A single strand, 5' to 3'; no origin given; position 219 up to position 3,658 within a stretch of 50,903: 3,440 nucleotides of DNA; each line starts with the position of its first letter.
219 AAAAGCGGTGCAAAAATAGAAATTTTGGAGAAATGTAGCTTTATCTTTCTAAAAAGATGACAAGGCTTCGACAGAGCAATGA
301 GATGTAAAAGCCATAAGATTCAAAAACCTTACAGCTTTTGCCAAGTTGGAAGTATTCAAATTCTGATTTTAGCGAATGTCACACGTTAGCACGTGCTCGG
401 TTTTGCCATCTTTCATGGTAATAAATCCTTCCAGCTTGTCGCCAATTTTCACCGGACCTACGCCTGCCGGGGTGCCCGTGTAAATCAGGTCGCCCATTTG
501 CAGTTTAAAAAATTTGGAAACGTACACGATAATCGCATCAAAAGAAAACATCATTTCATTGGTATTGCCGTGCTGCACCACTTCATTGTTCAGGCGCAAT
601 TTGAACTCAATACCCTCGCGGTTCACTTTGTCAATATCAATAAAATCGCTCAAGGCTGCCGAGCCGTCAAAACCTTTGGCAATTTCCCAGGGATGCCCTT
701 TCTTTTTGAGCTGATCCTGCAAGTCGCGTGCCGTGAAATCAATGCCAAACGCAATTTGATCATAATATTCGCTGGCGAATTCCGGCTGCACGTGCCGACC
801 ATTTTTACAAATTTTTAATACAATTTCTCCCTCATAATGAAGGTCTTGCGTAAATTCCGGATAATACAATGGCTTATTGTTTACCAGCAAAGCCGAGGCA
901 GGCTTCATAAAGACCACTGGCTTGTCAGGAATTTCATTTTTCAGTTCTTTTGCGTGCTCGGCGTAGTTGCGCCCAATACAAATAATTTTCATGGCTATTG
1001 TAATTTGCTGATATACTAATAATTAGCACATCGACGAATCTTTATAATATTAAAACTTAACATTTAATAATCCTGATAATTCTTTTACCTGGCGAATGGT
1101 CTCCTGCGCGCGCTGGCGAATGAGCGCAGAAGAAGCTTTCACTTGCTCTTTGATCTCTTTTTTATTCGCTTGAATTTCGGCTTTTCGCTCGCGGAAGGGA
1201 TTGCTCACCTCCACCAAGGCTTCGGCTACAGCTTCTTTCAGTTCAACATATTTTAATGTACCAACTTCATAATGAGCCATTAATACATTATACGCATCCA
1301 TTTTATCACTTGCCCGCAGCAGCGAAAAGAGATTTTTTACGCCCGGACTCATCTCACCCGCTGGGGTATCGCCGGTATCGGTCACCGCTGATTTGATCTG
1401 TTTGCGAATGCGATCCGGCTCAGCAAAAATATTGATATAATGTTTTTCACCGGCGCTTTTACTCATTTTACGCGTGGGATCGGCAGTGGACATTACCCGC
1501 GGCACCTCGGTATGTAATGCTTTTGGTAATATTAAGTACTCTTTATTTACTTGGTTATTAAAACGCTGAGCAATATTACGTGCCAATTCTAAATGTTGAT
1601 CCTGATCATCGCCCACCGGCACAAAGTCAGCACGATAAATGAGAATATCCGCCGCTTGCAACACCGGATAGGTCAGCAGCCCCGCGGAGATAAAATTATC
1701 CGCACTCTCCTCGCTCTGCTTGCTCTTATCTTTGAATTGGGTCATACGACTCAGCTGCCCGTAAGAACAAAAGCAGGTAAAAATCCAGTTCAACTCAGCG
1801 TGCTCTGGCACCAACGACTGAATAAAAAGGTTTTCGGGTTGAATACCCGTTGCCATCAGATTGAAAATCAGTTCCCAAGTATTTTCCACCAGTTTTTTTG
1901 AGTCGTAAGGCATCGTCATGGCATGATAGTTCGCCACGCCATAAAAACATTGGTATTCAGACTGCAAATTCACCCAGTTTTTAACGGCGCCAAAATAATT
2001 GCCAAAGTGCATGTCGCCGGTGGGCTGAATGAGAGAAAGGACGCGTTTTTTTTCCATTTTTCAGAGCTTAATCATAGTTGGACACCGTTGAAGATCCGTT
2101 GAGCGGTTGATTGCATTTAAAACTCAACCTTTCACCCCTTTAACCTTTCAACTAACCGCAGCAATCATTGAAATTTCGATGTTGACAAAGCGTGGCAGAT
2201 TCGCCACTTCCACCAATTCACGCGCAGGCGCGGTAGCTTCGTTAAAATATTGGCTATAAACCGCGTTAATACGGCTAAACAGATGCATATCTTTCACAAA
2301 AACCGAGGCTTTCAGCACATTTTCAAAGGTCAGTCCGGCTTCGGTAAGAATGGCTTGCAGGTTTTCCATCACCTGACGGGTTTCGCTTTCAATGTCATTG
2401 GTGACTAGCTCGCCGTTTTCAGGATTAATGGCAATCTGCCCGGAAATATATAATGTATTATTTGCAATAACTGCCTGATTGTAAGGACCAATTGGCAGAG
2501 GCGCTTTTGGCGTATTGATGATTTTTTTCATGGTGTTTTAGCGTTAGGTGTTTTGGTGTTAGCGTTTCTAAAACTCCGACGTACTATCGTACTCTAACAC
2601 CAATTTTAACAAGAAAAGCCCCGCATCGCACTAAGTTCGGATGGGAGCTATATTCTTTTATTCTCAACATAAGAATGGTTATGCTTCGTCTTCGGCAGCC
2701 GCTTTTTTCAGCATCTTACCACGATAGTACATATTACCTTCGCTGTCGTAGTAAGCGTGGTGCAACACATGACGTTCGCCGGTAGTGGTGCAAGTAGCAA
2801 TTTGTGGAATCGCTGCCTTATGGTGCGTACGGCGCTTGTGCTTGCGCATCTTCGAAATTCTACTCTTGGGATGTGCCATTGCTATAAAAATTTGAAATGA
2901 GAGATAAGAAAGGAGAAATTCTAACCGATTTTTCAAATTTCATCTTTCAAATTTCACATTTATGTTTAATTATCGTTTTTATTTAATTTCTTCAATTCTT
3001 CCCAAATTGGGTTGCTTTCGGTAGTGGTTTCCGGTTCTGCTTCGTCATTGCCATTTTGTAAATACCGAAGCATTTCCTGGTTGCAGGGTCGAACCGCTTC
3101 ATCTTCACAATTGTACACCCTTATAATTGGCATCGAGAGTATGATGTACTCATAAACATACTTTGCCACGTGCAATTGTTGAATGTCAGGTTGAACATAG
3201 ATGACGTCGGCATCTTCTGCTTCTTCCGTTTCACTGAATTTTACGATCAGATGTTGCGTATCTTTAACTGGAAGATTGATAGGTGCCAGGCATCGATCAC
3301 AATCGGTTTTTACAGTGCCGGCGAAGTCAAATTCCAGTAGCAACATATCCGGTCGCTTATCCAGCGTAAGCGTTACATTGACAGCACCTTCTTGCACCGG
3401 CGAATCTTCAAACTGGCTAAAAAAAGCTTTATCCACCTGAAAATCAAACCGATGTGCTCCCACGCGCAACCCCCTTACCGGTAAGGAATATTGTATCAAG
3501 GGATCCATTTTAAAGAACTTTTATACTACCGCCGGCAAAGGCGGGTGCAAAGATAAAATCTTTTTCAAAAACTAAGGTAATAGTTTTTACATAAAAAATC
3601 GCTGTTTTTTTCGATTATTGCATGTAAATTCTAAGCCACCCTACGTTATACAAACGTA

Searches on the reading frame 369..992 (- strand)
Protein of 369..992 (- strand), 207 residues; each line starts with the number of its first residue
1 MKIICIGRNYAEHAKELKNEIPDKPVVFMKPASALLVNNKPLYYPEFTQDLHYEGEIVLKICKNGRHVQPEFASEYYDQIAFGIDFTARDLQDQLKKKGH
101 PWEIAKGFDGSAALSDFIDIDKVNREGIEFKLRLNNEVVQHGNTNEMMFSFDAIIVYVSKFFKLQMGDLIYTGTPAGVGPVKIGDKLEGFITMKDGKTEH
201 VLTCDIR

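Call 30: search_protein_families(library=pfam, proteins=[window:369-992:-], max_evalue=0.001)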
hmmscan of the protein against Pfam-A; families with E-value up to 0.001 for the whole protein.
window:369-992:- (207 aa): 1 family
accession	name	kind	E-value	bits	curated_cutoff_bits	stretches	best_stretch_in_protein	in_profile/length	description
PF01557.24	FAA_hydrolase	-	5.9e-50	170.3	23.9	1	2-188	1-200/214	Fumarylacetoacetate (FAA) hydrolase C-terminal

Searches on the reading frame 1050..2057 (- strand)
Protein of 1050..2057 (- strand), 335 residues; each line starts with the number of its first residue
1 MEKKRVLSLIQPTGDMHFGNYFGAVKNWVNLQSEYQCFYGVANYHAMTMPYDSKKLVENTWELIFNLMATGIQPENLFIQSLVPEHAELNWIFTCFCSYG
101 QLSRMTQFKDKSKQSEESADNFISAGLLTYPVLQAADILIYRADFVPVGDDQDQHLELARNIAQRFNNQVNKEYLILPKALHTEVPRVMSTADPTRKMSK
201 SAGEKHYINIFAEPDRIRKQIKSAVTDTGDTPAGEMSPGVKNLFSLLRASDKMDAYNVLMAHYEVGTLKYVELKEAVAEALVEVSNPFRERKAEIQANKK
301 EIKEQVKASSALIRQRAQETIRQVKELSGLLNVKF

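Call 30: search_protein_families(library=pfam, proteins=[window:1050-2057:-], max_evalue=0.001)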
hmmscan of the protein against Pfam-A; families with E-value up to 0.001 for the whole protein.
window:1050-2057:- (335 aa): 1 family
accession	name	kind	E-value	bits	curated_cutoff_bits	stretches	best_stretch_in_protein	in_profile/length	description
PF00579.31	tRNA-synt_1b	-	3.4e-64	217.4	21.1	1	4-283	6-289/292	tRNA synthetases class I (W and Y)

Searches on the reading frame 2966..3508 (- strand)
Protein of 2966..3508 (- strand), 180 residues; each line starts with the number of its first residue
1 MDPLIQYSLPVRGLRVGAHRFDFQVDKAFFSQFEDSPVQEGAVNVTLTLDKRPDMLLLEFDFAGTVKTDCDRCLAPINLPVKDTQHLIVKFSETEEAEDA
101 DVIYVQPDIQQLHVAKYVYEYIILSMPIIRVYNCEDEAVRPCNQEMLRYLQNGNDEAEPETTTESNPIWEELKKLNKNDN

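Call 30: search_protein_families(library=pfam, proteins=[window:2966-3508:-], max_evalue=0.001)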
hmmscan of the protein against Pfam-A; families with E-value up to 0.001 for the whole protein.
window:2966-3508:- (180 aa): 1 family
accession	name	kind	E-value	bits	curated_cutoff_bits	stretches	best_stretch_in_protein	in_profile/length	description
PF02620.22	YceD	-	3.5e-13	50.1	33.2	1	59-175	2-118/119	Large ribosomal RNA subunit accumulation protein YceD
